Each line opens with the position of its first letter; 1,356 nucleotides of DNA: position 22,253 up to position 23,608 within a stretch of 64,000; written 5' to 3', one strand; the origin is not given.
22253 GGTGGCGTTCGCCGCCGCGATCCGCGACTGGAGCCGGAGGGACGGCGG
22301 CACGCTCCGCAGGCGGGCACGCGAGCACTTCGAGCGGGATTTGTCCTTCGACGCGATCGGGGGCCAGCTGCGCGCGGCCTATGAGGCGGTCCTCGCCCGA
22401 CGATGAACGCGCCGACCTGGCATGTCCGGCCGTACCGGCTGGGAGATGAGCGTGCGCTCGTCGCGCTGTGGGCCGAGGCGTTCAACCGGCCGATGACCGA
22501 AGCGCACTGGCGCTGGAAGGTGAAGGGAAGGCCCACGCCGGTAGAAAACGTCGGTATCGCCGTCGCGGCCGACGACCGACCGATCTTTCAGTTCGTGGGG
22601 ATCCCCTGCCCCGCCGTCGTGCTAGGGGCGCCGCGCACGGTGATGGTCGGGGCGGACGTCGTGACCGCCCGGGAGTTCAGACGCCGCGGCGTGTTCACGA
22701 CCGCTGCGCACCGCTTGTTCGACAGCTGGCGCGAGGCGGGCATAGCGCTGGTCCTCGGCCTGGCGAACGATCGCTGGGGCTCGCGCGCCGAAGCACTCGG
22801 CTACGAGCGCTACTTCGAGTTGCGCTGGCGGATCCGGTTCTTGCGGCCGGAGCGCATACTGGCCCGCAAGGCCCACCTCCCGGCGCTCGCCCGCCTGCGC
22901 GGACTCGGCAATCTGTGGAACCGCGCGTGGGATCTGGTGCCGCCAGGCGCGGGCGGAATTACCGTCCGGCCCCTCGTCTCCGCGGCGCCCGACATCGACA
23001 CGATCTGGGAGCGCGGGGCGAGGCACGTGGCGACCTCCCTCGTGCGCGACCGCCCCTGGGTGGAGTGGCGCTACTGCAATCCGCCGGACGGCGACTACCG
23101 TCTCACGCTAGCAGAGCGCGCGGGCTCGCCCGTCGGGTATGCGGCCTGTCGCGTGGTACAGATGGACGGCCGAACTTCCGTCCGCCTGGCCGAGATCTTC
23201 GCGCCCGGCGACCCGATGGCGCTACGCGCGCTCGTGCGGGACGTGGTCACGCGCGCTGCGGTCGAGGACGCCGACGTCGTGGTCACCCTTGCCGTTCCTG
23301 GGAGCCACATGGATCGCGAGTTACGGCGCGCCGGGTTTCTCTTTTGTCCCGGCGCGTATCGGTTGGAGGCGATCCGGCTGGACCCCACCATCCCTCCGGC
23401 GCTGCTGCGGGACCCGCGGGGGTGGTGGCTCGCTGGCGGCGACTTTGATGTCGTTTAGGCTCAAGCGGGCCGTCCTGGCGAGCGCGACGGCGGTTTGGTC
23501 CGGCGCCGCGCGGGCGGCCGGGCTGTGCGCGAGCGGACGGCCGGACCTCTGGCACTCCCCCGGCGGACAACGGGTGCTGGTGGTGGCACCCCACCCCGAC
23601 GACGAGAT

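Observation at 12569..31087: An 18.5-kb accessory cluster with five radical SAM enzymes and glycan-decorating enzymes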

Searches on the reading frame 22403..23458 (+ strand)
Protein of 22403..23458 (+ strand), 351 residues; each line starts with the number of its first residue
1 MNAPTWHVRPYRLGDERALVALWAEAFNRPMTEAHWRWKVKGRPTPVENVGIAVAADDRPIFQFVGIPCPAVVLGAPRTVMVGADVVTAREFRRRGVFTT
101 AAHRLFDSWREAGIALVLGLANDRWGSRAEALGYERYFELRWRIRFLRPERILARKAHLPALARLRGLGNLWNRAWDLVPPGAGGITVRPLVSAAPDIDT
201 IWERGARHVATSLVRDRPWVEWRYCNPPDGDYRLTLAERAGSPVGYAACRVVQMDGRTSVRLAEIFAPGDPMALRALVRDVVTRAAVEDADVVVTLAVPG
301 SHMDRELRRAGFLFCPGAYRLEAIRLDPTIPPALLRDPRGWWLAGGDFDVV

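Call 5: search_protein_families(library=pfam, proteins=[window:22403-23458:+], max_evalue=0.01)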
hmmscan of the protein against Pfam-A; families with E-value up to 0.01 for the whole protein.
window:22403-23458:+ (351 aa): 1 family
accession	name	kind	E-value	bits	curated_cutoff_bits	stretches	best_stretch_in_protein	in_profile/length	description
PF13527.13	Acetyltransf_9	-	2.4e-07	31.2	25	1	8-123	2-115/127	Acetyltransferase (GNAT) domain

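Call 7: search_protein_families(library=ncbifam, proteins=[window:22403-23458:+], max_evalue=0.001)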
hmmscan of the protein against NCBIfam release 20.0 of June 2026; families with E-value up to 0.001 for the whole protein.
window:22403-23458:+ (351 aa): 0 families

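Call 35: search_solved_structures(query=window:22403-23458:+, max_evalue=0.01)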
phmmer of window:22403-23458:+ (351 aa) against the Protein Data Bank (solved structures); distinct sequences matched with E-value up to 0.01: 0.

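Call 63: find_homologous_proteins(query=window:22403-23458:+, max_evalue=0.001)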
Query window:22403-23458:+ (351 aa): 109 proteins with E <= 0.001 among 8000 candidates.
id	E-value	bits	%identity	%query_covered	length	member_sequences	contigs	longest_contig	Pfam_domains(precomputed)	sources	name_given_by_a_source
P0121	9.7e-236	800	100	100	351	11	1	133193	PF13527.14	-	-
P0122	3.2e-220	749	98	97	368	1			PF13527.14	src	-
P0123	1.6e-172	592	75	100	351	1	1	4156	PF13527.14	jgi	jgi:GNAT superfamily N-acetyltransferase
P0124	1.2e-170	586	75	100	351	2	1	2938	PF13527.14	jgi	jgi:GNAT superfamily N-acetyltransferase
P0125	1.6e-169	582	74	100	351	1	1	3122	PF13527.14,PF17668.8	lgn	-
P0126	2.0e-169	582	76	100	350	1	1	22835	PF13527.14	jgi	jgi:GNAT superfamily N-acetyltransferase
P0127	9.1e-168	576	75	100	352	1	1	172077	PF13527.14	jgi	jgi:GNAT acetyltransferase-like protein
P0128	9.0e-164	563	73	100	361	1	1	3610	PF13527.14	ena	-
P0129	2.1e-160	552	73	100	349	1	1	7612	PF13527.14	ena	-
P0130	3.2e-160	551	71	100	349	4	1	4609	PF13527.14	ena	-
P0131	4.6e-160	551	73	100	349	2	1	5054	PF13527.14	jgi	jgi:GNAT acetyltransferase-like protein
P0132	6.8e-158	544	72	100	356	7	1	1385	PF13527.14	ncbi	-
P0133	4.8e-157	541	71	100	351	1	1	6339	PF13527.14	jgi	jgi:GNAT superfamily N-acetyltransferase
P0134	6.8e-155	534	70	100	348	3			PF13527.14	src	-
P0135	6.9e-155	534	70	100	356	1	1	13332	PF13527.14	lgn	-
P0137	8.2e-154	530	69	99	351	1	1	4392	PF13527.14,PF17668.8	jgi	jgi:hypothetical protein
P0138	5.9e-153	527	69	100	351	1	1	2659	PF13527.14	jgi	jgi:GNAT superfamily N-acetyltransferase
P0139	1.9e-152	526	68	100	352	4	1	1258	PF13527.14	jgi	jgi:hypothetical protein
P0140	2.1e-152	526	69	100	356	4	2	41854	PF13527.14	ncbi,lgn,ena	-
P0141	3.3e-152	525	69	100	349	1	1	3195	PF13527.14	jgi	jgi:Acetyltransferase (GNAT) domain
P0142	4.5e-152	525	69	100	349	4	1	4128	PF13527.14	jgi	jgi:hypothetical protein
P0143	5.9e-152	524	70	99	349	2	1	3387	PF13527.14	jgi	jgi:hypothetical protein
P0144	4.5e-151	521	68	100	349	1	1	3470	PF13527.14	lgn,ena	-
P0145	7.7e-151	520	68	100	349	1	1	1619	PF13527.14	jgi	jgi:hypothetical protein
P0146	1.8e-150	519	72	95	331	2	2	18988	PF13527.14,PF17668.8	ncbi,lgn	-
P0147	2.4e-149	516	67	100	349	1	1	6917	PF13527.14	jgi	jgi:GNAT superfamily N-acetyltransferase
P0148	9.6e-149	514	66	100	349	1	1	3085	PF13527.14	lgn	-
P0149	5.3e-148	511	66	100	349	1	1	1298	PF13527.14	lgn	-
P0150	6.2e-148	511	67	100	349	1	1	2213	PF13527.14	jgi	jgi:hypothetical protein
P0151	8.1e-148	510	68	100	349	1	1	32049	PF13527.14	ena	-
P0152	9.2e-147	507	68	100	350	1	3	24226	PF13527.14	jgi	jgi:hypothetical protein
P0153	2.7e-146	506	67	100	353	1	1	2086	PF13527.14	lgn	-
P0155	5.5e-141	488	66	100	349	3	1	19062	PF13527.14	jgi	jgi:hypothetical protein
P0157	2.8e-136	473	64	100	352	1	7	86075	PF13527.14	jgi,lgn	jgi:hypothetical protein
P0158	5.2e-134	465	61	100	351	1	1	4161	PF13527.14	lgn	-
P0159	4.7e-133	462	63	100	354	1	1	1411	PF13527.14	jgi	jgi:hypothetical protein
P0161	3.5e-132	459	63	100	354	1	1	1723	PF13527.14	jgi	jgi:hypothetical protein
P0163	8.1e-122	425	58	100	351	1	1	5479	PF13527.14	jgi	jgi:hypothetical protein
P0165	3.4e-116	406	66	80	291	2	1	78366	PF13527.14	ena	-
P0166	2.1e-113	397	55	99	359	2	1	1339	PF13527.14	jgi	-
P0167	2.6e-113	397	55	100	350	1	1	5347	PF13527.14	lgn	-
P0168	1.2e-112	395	59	95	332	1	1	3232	PF13527.14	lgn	-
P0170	3.9e-108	380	55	99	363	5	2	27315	PF13527.14,PF17668.8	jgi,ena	-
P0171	4.4e-108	380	54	100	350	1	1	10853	PF13527.14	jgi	jgi:GNAT superfamily N-acetyltransferase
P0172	1.4e-104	368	52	100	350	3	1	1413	PF13527.14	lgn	-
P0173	4.5e-100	353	57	91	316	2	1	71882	PF13527.14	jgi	-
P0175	6.7e-95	336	47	100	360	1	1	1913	PF13527.14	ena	-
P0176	1.7e-94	335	48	99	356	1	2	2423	PF13527.14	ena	-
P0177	2.2e-93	331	47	100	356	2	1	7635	PF13527.14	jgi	jgi:Acetyltransferase (GNAT) domain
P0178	4.1e-93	330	48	100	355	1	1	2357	PF13527.14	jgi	jgi:hypothetical protein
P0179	1.2e-92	329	48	100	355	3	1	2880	PF13527.14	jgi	jgi:hypothetical protein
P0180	3.5e-92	327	49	99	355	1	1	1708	PF13527.14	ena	-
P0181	1.2e-91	326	48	99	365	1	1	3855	PF13527.14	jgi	jgi:hypothetical protein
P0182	2.6e-90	321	46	100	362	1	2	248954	PF13527.14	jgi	jgi:Acetyltransferase (GNAT) domain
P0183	3.3e-90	321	48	100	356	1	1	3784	PF13527.14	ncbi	ncbi:MAG: GNAT family N-acetyltransferase [Roseiflexaceae bacterium]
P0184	5.5e-90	320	47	99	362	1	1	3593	PF13527.14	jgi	jgi:hypothetical protein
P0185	5.8e-90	320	44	100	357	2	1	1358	PF13527.14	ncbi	-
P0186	8.6e-89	316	46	100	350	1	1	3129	PF13527.14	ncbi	-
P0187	9.8e-89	316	45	99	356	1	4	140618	PF13527.14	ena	-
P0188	1.7e-88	315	47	99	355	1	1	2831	PF13527.14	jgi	jgi:hypothetical protein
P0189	2.3e-88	315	46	99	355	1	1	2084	PF13527.14,PF17668.8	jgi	jgi:predicted N-acetyltransferase YhbS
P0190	2.6e-88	315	47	100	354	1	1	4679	PF13527.14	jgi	jgi:hypothetical protein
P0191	8.3e-88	313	47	99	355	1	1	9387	PF13527.14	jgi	jgi:predicted N-acetyltransferase YhbS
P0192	8.4e-88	313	43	99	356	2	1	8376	PF13527.14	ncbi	-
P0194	1.8e-87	312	46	100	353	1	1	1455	PF13527.14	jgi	jgi:hypothetical protein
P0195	1.7e-86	309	45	100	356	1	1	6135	PF13527.14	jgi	jgi:hypothetical protein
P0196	3.3e-86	308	45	99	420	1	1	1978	PF13527.14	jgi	jgi:hypothetical protein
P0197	2.2e-85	305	46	99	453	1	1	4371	PF13527.14,PF00583.32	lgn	-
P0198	2.7e-85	305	46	99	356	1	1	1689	PF13527.14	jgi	-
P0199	3.7e-83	298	47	99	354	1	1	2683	PF13527.14,PF00583.32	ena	-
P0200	5.6e-83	297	44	99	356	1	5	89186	PF13527.14,PF00583.32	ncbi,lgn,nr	ncbi:MAG: GNAT family N-acetyltransferase [Chloroflexi bacterium]|nr:GNAT family N-acetyltransferase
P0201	6.1e-83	297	47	94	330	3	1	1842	PF13527.14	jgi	-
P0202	1.3e-81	293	46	98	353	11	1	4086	PF13527.14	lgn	-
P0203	6.9e-81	290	45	99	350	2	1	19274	PF13527.14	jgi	jgi:hypothetical protein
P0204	7.1e-81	290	44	100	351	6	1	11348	PF13527.14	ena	-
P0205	2.1e-79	285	47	99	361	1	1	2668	PF13527.14,PF00583.32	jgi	jgi:GNAT superfamily N-acetyltransferase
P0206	9.9e-79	283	45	99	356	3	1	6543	PF13527.14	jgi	jgi:hypothetical protein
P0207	2.9e-77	278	42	98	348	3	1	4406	PF13527.14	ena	-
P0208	3.1e-74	268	44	98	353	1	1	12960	PF13527.14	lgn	-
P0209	5.5e-74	268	42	99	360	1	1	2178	PF13527.14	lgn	-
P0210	3.6e-73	265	44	98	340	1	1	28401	PF13527.14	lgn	-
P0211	7.1e-73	264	44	99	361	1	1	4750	PF13527.14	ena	-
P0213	6.1e-72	261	43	98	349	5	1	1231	PF13527.14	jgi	jgi:hypothetical protein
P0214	5.6e-71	258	44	98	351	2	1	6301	PF13527.14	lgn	-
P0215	9.1e-71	257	44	91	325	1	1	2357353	PF13527.14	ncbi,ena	-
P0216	2.1e-67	246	42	99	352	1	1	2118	PF13527.14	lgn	-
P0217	6.6e-67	244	43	99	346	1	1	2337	PF13527.14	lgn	-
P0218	2.2e-63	233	39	99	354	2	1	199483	PF13527.14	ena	-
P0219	2.4e-62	229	41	96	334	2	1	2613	PF13527.14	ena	-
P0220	9.4e-62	227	39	99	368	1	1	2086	PF13527.14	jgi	jgi:GNAT superfamily N-acetyltransferase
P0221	6.1e-59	218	41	99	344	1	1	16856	PF13527.14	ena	-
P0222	1.0e-58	217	40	99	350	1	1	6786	PF13527.14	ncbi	-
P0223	1.5e-58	217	40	99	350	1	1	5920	PF13527.14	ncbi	-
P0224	5.1e-53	199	39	90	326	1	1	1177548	PF13527.14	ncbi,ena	-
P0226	7.1e-51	191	36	99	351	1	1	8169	PF13527.14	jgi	jgi:hypothetical protein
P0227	1.7e-38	151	34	93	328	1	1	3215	PF13527.14,PF00583.32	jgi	jgi:Acetyltransferase (GNAT) domain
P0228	6.6e-32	129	33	99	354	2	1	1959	PF13508.14,PF13527.14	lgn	-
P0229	3.6e-11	61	26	100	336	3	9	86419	PF13527.14,PF00583.32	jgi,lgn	jgi:GNAT superfamily N-acetyltransferase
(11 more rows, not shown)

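Call 64: find_encoding_contigs(protein=P0215, flank=10000, max_places=1)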
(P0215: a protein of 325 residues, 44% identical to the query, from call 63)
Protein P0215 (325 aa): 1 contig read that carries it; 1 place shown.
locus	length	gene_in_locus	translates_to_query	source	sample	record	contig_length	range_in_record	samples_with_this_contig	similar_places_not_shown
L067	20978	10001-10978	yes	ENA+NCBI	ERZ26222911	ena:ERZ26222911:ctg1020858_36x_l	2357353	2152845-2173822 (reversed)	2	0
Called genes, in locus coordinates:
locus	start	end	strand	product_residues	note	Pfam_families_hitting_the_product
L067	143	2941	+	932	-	-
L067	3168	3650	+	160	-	PF00583:Acetyltransf_1, PF13673:Acetyltransf_10, PF13508:Acetyltransf_7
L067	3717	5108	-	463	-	PF13365:Trypsin_2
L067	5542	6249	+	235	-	PF08713:DNA_alkylation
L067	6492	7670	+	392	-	PF16822:ALGX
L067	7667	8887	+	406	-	-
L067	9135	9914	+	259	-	PF13489:Methyltransf_23 (weak), PF08241:Methyltransf_11 (faint)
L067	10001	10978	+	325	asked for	PF13527:Acetyltransf_9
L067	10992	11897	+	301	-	PF02585:PIG-L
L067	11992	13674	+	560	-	-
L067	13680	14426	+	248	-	PF13641:Glyco_tranf_2_3 (weak), PF00535:Glycos_transf_2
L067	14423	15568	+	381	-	PF13439:Glyco_transf_4, PF00534:Glycos_transf_1, PF13692:Glyco_trans_1_4, PF13524:Glyco_trans_1_2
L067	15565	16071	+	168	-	PF00293:NUDIX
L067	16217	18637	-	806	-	PF12704:MacB_PCD, PF02687:FtsX, PF12704:MacB_PCD (weak), PF02687:FtsX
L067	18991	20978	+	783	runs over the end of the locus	PF02460:Patched (faint), PF03176:MMPL, PF00873:ACR_tran (weak), PF12349:Sterol-sensing (faint), PF03176:MMPL, PF00873:ACR_tran (weak)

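Call 65: find_encoding_contigs(protein=P0200, flank=10000, max_places=1)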
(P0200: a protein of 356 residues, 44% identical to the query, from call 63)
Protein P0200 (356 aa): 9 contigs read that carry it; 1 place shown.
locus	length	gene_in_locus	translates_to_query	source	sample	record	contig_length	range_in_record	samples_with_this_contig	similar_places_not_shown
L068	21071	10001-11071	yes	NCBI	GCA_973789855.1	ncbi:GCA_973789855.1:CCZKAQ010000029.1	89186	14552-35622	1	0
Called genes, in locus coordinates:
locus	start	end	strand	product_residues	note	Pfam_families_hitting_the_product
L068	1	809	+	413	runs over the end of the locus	PF00037:Fer4 (faint), PF12837:Fer4_6 (faint), PF12838:Fer4_7, PF13183:Fer4_8, PF13237:Fer4_10 (faint), PF13534:Fer4_17 (weak), PF14697:Fer4_21 (faint), PF02754:CCG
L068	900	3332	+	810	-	PF03610:EIIA-man, PF00381:PTS-HPr, PF05524:PEP-utilisers_N, PF00391:PEP-utilizers, PF02896:PEP-utilizers_C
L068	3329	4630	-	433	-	-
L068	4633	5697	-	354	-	PF08309:LVIVD (weak)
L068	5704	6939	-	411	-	PF08309:LVIVD (faint)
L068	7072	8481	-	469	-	PF02310:B12-binding, PF04055:Radical_SAM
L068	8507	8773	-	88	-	-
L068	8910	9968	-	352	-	PF04055:Radical_SAM, PF13186:SPASM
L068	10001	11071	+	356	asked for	PF00583:Acetyltransf_1 (faint), PF13527:Acetyltransf_9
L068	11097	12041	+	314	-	PF02585:PIG-L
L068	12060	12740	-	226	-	PF13489:Methyltransf_23, PF08241:Methyltransf_11, PF13649:Methyltransf_25 (weak)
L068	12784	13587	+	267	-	PF01209:Ubie_methyltran, PF02353:CMAS, PF13489:Methyltransf_23 (weak), PF13847:Methyltransf_31, PF08241:Methyltransf_11, PF08242:Methyltransf_12, PF13649:Methyltransf_25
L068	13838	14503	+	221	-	PF00072:Response_reg, PF00196:GerE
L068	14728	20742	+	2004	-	PF03534:SpvB (weak), PF05593:RHS_repeat, PF25023:TEN_YD-shell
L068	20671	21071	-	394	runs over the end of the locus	PF01609:DDE_Tnp_1 (weak)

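Call 67: search_protein_families(library=ncbifam, proteins=[L067:11992-13674:+], max_evalue=0.0001)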
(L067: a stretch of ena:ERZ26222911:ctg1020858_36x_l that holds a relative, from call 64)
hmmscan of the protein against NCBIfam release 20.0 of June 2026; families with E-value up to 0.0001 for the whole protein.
L067:11992-13674:+ (560 aa): 0 families

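Call 78: predict_structure(alignment_id=A3)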
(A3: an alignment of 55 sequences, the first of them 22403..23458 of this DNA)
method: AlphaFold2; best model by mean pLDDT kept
length: 351 residues; sequences in the alignment: 55
mean_pLDDT: 91.4   pTM: 0.89
mean pLDDT of the five models: 91.4, 91.2, 91.0, 90.9, 90.3
residues with pLDDT >= 90: 278; 70-90: 58; 50-70: 14; < 50: 1
segments of 3 or more residues with pLDDT < 50: none
pLDDT, mean of each block of 10 residues (from residue 1): 82 96 94 95 94 97 96 96 94 92 96 95 76 90 94 92 90 83 82 96 93 94 90 96 96 93 93 94 95 92 90 88 95 90 72 56
secondary structure, 60 per line:
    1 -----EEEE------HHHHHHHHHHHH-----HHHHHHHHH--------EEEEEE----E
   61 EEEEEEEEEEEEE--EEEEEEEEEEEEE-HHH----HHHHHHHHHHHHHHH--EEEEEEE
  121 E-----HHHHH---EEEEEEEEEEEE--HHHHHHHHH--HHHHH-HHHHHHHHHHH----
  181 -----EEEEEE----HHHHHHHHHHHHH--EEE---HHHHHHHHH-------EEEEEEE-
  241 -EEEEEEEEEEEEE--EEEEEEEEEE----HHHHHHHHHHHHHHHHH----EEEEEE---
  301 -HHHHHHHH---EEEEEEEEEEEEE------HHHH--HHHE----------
elements in order: E6-9 H16-27 H33-41 E50-55 E60-73 E76-88 H97-111 E114-121 H127-131 E135-146 H149-157 H160-164 H166-176 E186-191 H196-208 E211-213 H217-225 E233-239 E242-254 E257-266 H271-287 E292-297 H302-309 E313-325 H332-335

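Call 80: fold_search(model_id=the predicted structure, library=pdb)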
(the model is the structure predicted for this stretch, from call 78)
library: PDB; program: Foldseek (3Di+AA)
matches with E <= 10: 1422; with E <= 0.001: 503
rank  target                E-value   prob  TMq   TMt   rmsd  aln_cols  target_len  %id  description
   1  5npq_A                1.4e-17  1.00  0.64  0.63   5.0       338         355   14  Human N-myristoyltransferase 1 (MNT1) with Myristoyl-CoA analogue X10 bound (released 2018-05-30)
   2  8fi4                  2.7e-17  1.00  0.64  0.56   6.5       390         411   13  Crystal Structure of Glycylpeptide N-tetradecanoyltransferase (N-myristoyl transferase) (NMT) from Leishmania major Frie (released 2022-12-28)
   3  6ehj_A                4.3e-17  1.00  0.64  0.61   5.5       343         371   13  Human N-myristoyltransferase (NMT1) with Myristoyl-CoA and peptide bound (released 2019-03-27)
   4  6fz3_B                4.3e-17  1.00  0.63  0.59   5.7       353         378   13  Human N-myristoyltransferase (NMT1) with Myristoyl-CoA and inhibitor bound (released 2019-03-27)
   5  6ehj_B                4.6e-17  1.00  0.63  0.60   5.7       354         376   13  Human N-myristoyltransferase (NMT1) with Myristoyl-CoA and peptide bound (released 2019-03-27)
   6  5o9s_B                5.5e-17  1.00  0.64  0.59   5.8       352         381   13  HsNMT1 in complex with CoA and Myristoylated-GKSNSKLK octapeptide (released 2018-06-27)
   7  7rk3_A                6.6e-17  1.00  0.62  0.62   5.6       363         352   14  Crystal structure of human N-myristoyltransferase 1 fragment (residues 109-496) bound to diacylated human Arf6 octapep (released 2022-07-27)
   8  6fz2_A                7.9e-17  1.00  0.64  0.60   5.7       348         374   13  Human N-myristoyltransferase (NMT1) with Myristoyl-CoA and inhibitor bound (released 2019-03-27)
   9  6fz2_B                7.9e-17  1.00  0.63  0.60   5.6       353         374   13  Human N-myristoyltransferase (NMT1) with Myristoyl-CoA and inhibitor bound (released 2019-03-27)
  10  6pau_A                9.5e-17  1.00  0.64  0.62   5.6       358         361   12  Structure of Human NMT2 with myristoyl-lysine peptide and CoA products (released 2020-03-11)
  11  6sjz_B                9.5e-17  1.00  0.63  0.58   5.7       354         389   14  HsNMT1 in complex with both MyrCoA and Acetylated-GNCFSKPR substrates (released 2020-03-18)
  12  5o9t_A                9.5e-17  1.00  0.62  0.57   5.5       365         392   14  HsNMT1 in complex with CoA and acetylated-NCFSKPK peptide (released 2018-06-27)
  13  5uut_A                1.0e-16  1.00  0.64  0.61   5.6       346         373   13  N-myristoyltransferase 1 (NMT) bound to myristoyl-CoA (released 2018-01-17)
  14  6pav_B                1.0e-16  1.00  0.64  0.60   5.7       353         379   13  Structure of Human NMT1 with products CoA and myristoyl-lysine peptide with acetylated N-terminus (released 2020-03-11)
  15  5mu6_B                1.2e-16  1.00  0.63  0.59   5.8       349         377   14  Human N-myristoyltransferase (NMT1) with Myristoyl-CoA and IMP-1088 inhibitor bound (released 2018-02-14)
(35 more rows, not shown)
